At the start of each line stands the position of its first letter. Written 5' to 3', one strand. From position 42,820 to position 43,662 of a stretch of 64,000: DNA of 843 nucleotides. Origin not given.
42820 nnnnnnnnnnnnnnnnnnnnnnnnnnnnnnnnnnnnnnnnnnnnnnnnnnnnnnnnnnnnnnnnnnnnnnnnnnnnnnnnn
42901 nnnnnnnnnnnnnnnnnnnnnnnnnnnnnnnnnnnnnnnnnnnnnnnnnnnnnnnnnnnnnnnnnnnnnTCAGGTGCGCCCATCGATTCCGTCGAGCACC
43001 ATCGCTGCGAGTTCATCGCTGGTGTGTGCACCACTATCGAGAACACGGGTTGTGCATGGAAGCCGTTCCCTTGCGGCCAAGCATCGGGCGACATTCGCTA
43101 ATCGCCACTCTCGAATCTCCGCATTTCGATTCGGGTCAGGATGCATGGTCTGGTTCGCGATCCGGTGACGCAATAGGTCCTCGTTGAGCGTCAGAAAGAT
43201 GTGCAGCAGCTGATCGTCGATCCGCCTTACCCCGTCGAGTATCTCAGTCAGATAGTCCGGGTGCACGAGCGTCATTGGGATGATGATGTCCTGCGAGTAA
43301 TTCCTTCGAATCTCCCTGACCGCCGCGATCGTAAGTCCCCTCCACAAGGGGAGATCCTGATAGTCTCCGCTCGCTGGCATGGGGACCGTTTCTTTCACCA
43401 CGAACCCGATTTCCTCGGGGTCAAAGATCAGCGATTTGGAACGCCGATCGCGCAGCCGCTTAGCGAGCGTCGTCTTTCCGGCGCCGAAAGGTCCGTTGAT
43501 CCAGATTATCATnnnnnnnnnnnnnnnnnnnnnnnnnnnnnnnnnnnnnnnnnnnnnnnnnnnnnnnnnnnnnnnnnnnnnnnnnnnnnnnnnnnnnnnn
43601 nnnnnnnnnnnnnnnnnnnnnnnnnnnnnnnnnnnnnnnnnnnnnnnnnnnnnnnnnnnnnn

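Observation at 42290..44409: tmrB and aac(3)-II lie on a fragment that still carries the donor's tRNA-Leu locus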

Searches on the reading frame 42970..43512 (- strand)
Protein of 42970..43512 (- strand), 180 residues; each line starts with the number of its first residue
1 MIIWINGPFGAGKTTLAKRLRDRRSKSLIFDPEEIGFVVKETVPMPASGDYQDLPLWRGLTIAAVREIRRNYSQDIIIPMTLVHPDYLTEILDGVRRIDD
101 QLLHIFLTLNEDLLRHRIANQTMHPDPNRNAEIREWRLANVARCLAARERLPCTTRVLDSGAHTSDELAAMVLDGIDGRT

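Call 23: find_homologous_proteins(query=window:42970-43512:-)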
Query window:42970-43512:- (180 aa): 162 proteins with E <= 0.001 among 1216 candidates; the best 120 are listed.
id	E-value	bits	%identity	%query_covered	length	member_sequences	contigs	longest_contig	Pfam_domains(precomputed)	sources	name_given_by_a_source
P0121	7.2e-115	399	99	100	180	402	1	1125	PF13671.13,PF13238.13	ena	-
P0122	1.0e-106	372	93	100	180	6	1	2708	PF13671.13,PF13238.13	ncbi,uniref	ncbi:AAA family ATPase [Klebsiella pneumoniae]|uniref:AAA family ATPase n=1 Tax=Klebsiella pneumonia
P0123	1.0e-106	372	100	92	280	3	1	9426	PF13671.13,PF13238.13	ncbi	ncbi:AAA family ATPase [Enterobacter hormaechei]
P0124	1.9e-106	371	93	100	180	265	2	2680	PF13671.13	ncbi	ncbi:TPA: AAA family ATPase [Klebsiella pneumoniae]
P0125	6.3e-102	357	89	99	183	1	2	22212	PF13671.13,PF13238.13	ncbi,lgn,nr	ncbi:AAA family ATPase [Salmonella enterica]|nr:AAA family ATPase [Salmonella enterica] ELX7045468.1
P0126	1.3e-101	356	88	100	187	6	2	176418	PF13671.13,PF13238.13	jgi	jgi:hypothetical protein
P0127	3.7e-100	351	91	97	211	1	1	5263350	PF13671.13,PF13238.13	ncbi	ncbi:AAA family ATPase [Escherichia coli]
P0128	6.5e-100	350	86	99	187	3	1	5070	PF13671.13,PF13238.13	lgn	-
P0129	2.5e-99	348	100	86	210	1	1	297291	PF13671.13,PF13238.13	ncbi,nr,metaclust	ncbi:hypothetical protein P820_05432 [Klebsiella pneumoniae UCI 17]|nr:hypothetical protein P820_054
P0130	2.8e-99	348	93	100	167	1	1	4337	PF13671.13,PF13238.13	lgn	-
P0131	4.1e-97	341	85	98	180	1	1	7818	PF13671.13,PF13238.13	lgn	-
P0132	1.2e-96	339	83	100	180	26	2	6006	PF13671.13,PF13238.13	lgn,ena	-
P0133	1.6e-96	339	100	84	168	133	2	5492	-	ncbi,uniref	ncbi:tunicamycin resistance protein [Escherichia coli]|uniref:tunicamycin resistance protein n=1 Tax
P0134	1.9e-95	335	87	100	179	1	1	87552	PF13671.13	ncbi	ncbi:tunicamycin resistance protein [Klebsiella pneumoniae]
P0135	2.8e-93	328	81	99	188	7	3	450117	PF13671.13,PF13238.13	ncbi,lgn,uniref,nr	ncbi:tunicamycin resistance protein [Sinorhizobium meliloti]|uniref:AAA family ATPase n=1 Tax=Rhizob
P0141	3.3e-87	309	94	81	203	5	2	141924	PF13671.13,PF13238.13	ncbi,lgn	-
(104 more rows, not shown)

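Call 24: find_encoding_contigs(protein=P0126, flank=8000, max_places=3)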
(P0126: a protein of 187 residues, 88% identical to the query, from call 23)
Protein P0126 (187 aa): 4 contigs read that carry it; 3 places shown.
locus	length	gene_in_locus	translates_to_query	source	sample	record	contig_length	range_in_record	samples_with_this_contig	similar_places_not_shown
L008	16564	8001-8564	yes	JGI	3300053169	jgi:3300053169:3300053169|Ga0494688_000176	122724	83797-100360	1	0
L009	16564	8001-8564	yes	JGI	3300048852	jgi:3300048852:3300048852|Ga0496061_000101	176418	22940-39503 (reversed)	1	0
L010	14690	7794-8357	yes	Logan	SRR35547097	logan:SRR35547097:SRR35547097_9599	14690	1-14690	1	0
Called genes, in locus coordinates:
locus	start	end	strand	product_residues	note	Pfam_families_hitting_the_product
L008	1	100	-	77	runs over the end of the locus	PF25788:Ig_Rha78A_N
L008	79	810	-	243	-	-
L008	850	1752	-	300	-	PF01965:DJ-1_PfpI, PF12833:HTH_18, PF00165:HTH_AraC (weak)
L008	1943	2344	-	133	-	PF13801:Metal_resist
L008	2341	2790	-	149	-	-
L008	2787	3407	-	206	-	PF04542:Sigma70_r2, PF08281:Sigma70_r4_2, PF04545:Sigma70_r4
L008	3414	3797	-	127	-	-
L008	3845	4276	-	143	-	PF13833:EF-hand_8 (faint), PF10591:SPARC_Ca_bdg (faint), PF00036:EF-hand_1 (faint), PF13202:EF-hand_5 (faint), PF13405:EF-hand_6 (faint), PF13499:EF-hand_7 (weak)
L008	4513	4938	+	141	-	PF23657:DUF7151 (faint), PF10591:SPARC_Ca_bdg (faint), PF23564:EF-hand_FSTL1 (faint), PF00036:EF-hand_1 (faint), PF13202:EF-hand_5 (faint), PF13405:EF-hand_6 (faint), PF13499:EF-hand_7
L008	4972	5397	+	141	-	PF07886:BA14K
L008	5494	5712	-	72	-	-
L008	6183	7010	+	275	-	PF01965:DJ-1_PfpI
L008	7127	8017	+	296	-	PF02522:Antibiotic_NAT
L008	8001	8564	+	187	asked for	PF13238:AAA_18 (weak), PF13671:AAA_33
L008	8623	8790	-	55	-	-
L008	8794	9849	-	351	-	PF07143:AttH, PF17186:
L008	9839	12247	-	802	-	PF02687:FtsX, PF12704:MacB_PCD (weak), PF02687:FtsX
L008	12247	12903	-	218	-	PF00005:ABC_tran, PF13304:AAA_21 (faint)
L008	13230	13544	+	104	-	PF04909:Amidohydro_2 (weak)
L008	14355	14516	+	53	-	-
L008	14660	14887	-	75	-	PF12840:HTH_20 (weak), PF25212:HVO_A0114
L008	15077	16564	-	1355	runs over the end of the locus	PF12951:PATR (weak), PF03797:Autotransporter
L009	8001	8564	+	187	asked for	PF13238:AAA_18 (weak), PF13671:AAA_33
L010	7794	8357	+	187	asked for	PF13238:AAA_18 (weak), PF13671:AAA_33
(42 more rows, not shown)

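Call 25: find_encoding_contigs(protein=P0135, flank=8000, max_places=3)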
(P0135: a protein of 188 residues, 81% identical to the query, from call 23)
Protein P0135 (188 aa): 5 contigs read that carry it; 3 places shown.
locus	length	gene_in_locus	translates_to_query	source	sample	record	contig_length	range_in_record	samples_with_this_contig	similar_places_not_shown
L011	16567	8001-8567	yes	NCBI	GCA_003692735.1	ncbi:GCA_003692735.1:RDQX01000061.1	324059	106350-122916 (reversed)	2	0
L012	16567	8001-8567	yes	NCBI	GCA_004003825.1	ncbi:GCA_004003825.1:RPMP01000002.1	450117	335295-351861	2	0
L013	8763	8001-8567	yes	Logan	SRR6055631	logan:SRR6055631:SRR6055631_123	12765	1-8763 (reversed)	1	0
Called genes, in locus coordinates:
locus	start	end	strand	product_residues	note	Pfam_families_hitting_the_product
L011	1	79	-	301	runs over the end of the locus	PF00701:DHDPS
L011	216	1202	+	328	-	PF10613:Lig_chan-Glu_bd (faint), PF00497:SBP_bac_3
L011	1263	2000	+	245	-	PF20703:nSTAND1 (weak), PF02463:SMC_N, PF13175:AAA_15 (faint), PF13476:AAA_23 (weak), PF13555:AAA_29 (faint), PF00005:ABC_tran, PF13304:AAA_21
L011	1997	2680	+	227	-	PF00528:BPD_transp_1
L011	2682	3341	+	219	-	PF00528:BPD_transp_1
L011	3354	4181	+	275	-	PF09339:HTH_IclR, PF12802:MarR_2 (weak), PF01614:IclR_C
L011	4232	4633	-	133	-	PF13801:Metal_resist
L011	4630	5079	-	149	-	-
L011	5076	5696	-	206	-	PF04542:Sigma70_r2, PF08281:Sigma70_r4_2, PF04545:Sigma70_r4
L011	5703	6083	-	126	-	-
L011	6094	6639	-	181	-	PF00036:EF-hand_1 (faint), PF13202:EF-hand_5 (faint), PF13405:EF-hand_6 (faint), PF13833:EF-hand_8 (faint), PF13499:EF-hand_7 (weak)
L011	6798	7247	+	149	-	PF00036:EF-hand_1 (faint), PF13202:EF-hand_5 (faint), PF13405:EF-hand_6 (faint), PF13499:EF-hand_7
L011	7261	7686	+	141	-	PF07886:BA14K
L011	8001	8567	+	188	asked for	PF13238:AAA_18 (weak), PF13671:AAA_33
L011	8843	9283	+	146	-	-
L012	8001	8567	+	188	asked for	PF13238:AAA_18 (weak), PF13671:AAA_33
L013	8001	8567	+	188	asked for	PF13238:AAA_18 (weak), PF13671:AAA_33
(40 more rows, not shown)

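Call 26: find_encoding_contigs(protein=P0131, flank=8000, max_places=2)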
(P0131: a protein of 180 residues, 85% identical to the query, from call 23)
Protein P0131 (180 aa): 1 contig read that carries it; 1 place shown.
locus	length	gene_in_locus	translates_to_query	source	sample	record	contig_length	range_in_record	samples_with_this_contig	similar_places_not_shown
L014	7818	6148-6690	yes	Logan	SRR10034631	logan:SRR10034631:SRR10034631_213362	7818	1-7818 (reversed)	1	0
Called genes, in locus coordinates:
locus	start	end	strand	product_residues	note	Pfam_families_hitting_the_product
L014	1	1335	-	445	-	?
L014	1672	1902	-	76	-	-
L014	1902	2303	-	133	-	PF13801:Metal_resist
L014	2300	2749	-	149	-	-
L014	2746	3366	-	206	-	PF04542:Sigma70_r2, PF08281:Sigma70_r4_2, PF04545:Sigma70_r4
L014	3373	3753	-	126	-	-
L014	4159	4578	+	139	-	PF00036:EF-hand_1 (faint), PF13202:EF-hand_5 (faint), PF13405:EF-hand_6 (faint), PF13499:EF-hand_7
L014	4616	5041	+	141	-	PF07886:BA14K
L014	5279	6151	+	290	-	PF02522:Antibiotic_NAT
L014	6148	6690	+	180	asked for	PF13238:AAA_18 (weak), PF13671:AAA_33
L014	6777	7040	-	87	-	PF27494:Y4lK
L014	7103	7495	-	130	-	-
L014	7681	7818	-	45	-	?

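Call 38: find_encoding_contigs(protein=P0125, flank=6000, max_places=2)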
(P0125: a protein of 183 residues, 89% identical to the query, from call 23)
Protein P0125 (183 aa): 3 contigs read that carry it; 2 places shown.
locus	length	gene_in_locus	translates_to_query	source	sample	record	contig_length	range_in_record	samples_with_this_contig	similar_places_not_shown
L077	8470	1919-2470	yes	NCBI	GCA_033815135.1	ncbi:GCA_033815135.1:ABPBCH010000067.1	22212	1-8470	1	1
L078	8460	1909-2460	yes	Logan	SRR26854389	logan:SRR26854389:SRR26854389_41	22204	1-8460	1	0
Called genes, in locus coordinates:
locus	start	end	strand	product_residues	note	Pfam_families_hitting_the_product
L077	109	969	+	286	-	PF00144:Beta-lactamase, PF13354:Beta-lactamase2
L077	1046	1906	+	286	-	PF02522:Antibiotic_NAT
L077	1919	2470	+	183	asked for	PF13238:AAA_18 (weak), PF13671:AAA_33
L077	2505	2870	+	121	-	-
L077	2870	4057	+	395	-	PF14319:Zn_Tnp_IS91, PF04986:Y2_Tnp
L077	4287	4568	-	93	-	-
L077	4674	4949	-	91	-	PF05016:ParE_toxin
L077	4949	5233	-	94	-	PF01402:RHH_1, PF27535:RelB3_C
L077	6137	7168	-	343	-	PF02387:IncFII_repA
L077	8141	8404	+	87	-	PF10554:Phage_ASH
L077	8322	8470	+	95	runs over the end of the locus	PF08281:Sigma70_r4_2 (weak)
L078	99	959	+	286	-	PF00144:Beta-lactamase, PF13354:Beta-lactamase2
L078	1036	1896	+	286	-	PF02522:Antibiotic_NAT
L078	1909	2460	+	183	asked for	PF13238:AAA_18 (weak), PF13671:AAA_33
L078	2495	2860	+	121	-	-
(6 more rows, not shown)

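Call 39: find_encoding_contigs(protein=P0134, flank=6000, max_places=2)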
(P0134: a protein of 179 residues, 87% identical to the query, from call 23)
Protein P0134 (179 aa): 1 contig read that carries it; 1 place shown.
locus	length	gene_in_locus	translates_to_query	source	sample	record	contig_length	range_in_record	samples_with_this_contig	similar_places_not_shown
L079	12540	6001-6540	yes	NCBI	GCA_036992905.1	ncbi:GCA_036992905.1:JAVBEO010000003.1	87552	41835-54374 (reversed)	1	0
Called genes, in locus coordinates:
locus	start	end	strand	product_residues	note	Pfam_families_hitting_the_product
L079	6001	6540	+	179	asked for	PF13671:AAA_33 (weak)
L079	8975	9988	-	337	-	PF13495:Phage_int_SAM_4, PF00589:Phage_integrase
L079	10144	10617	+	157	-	PF00186:DHFR_1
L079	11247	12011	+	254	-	PF00665:rve (faint), PF13610:DDE_Tnp_IS240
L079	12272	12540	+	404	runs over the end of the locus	PF09217:EcoRII-N, PF09019:EcoRII-C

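Call 43: list_cluster_members(proteins=[window:42970-43512:-, window:43525-44385:-, P0122, P0130, P0127, P0141])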
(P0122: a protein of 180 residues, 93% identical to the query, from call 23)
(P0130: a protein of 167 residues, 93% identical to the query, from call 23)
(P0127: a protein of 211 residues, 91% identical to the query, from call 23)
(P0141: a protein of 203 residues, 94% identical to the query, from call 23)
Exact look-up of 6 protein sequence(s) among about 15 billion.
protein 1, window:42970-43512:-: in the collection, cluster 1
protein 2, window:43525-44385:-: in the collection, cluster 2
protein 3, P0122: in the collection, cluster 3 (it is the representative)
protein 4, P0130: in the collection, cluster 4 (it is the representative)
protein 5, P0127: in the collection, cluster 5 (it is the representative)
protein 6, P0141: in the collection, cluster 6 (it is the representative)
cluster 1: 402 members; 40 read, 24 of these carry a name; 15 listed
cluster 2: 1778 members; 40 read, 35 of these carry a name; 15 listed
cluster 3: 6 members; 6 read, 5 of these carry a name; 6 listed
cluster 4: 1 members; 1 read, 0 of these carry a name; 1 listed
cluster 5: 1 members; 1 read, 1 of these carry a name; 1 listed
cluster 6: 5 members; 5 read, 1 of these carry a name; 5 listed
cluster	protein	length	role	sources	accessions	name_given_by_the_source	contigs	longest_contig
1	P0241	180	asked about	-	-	AAA family ATPase [Shigella sonnei] | hypothetical protein | AAA ATPase protein n=76 Tax=Gammaproteobacteria TaxID=1236 RepID=F1CNI2_ECOLX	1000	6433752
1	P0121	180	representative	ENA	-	-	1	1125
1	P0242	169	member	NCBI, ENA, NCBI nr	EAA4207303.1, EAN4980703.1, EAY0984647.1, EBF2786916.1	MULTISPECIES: AAA family ATPase [Enterobacteriaceae] | tunicamycin resistance protein [Salmonella enterica subsp. enterica serovar ...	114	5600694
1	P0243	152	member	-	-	tunicamycin resistance protein, partial [Salmonella enterica]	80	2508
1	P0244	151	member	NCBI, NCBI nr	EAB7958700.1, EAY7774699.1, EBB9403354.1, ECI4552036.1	tunicamycin resistance protein, partial [Salmonella enterica] | tunicamycin resistance protein [Salmonella enterica subsp. enterica serovar Kentucky]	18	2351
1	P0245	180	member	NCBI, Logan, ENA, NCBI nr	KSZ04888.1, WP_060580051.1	tunicamycin resistance protein [Enterobacter sp. 50858885] | AAA family ATPase [Enterobacter sp. 50858885]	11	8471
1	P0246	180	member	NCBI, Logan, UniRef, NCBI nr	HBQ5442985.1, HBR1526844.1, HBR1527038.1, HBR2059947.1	Tunicamycin resistance protein [Klebsiella pneumoniae] | AAA family ATPase n=1 Tax=Klebsiella pneumoniae TaxID=573 RepID=UPI000808C38E | AAA family ATPase [Klebsiella pneumoniae]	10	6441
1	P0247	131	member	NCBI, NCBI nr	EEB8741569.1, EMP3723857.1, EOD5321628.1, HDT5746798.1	AAA family ATPase, partial [Escherichia coli] | AAA family ATPase [Salmonella enterica]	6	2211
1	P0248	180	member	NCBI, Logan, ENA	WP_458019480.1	AAA family ATPase [Klebsiella pneumoniae]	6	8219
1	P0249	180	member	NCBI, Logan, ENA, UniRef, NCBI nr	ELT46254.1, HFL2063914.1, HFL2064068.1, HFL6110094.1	TPA: AAA family ATPase [Pseudomonas aeruginosa] | Tunicamycin resistance protein n=1 Tax=Brucella intermedia M86 TaxID=1234597 ... | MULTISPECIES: AAA family ATPase [Brucella]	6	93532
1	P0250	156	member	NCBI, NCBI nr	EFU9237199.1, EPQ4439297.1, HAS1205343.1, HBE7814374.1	AAA family ATPase, partial [Escherichia coli] | AAA family ATPase [Escherichia coli]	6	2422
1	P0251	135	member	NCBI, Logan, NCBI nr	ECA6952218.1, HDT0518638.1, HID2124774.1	tunicamycin resistance protein, partial [Salmonella enterica subsp. enterica serovar ... | tunicamycin resistance protein [Salmonella enterica subsp. enterica serovar Kentucky]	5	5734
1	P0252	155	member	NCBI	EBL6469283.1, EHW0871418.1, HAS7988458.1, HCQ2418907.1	TPA: AAA family ATPase, partial [Escherichia coli]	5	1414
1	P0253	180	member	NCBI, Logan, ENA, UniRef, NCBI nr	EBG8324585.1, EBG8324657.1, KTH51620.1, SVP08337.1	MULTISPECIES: AAA family ATPase [Enterobacteriaceae] | AAA family ATPase n=1 Tax=Enterobacteriaceae TaxID=543 RepID=UPI0007350D03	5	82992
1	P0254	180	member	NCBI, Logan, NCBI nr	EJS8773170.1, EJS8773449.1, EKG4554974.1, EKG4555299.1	AAA family ATPase [Escherichia coli]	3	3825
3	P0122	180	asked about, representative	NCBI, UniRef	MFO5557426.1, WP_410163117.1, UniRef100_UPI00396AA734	AAA family ATPase [Klebsiella pneumoniae] | AAA family ATPase n=1 Tax=Klebsiella pneumoniae TaxID=573 RepID=UPI00396AA734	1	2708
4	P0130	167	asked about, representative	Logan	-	-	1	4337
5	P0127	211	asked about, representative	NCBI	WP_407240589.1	AAA family ATPase [Escherichia coli]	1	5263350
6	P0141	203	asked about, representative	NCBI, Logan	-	-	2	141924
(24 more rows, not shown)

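Call 45: find_encoding_contigs(protein=P0249, flank=10000, max_places=6)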
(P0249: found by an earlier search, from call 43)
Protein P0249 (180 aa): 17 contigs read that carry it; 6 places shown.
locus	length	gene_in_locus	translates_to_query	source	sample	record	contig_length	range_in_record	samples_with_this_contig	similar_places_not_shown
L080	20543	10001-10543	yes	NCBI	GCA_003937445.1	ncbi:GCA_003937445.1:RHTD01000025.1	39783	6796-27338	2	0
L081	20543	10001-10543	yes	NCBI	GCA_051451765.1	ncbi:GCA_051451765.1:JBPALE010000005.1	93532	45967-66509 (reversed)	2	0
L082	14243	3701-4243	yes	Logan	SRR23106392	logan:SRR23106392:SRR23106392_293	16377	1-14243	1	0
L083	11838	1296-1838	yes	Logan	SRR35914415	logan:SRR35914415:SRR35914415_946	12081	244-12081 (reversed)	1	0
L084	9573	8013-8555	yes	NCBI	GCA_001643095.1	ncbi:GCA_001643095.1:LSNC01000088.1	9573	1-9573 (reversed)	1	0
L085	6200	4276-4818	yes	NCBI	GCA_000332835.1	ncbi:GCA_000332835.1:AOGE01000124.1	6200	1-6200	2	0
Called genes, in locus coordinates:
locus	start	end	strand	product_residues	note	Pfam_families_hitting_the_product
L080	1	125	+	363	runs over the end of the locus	PF05598:DUF772, PF01609:DDE_Tnp_1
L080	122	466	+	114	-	-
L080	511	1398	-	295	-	-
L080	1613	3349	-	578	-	PF10412:TrwB_AAD_bind, PF01935:DUF87 (weak), PF02534:T4SS-DNA_transf, PF12696:TraG-D_C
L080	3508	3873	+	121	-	PF21983:NikA-like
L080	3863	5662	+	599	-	PF03432:Relaxase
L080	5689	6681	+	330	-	PF18143:HAD_SAK_2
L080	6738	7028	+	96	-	PF13560:HTH_31 (faint), PF01381:HTH_3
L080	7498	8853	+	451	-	PF13701:DDE_Tnp_1_4, PF01609:DDE_Tnp_1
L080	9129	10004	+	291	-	PF02522:Antibiotic_NAT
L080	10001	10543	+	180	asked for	PF13238:AAA_18 (weak), PF13671:AAA_33 (weak)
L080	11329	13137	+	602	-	PF00664:ABC_membrane, PF00005:ABC_tran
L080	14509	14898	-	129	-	-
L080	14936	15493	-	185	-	-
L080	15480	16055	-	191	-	PF00239:Resolvase, PF13936:HTH_38 (weak)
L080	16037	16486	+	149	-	-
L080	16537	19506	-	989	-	PF13700:DUF4158, PF01526:DDE_Tnp_Tn3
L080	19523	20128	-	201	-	PF00239:Resolvase, PF02796:HTH_7 (weak)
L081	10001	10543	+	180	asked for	PF13238:AAA_18 (weak), PF13671:AAA_33 (weak)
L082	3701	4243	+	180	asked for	PF13238:AAA_18 (weak), PF13671:AAA_33 (weak)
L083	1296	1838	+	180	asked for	PF13238:AAA_18 (weak), PF13671:AAA_33 (weak)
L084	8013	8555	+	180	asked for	PF13238:AAA_18 (weak), PF13671:AAA_33 (weak)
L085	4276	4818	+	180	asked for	PF13238:AAA_18 (weak), PF13671:AAA_33 (weak)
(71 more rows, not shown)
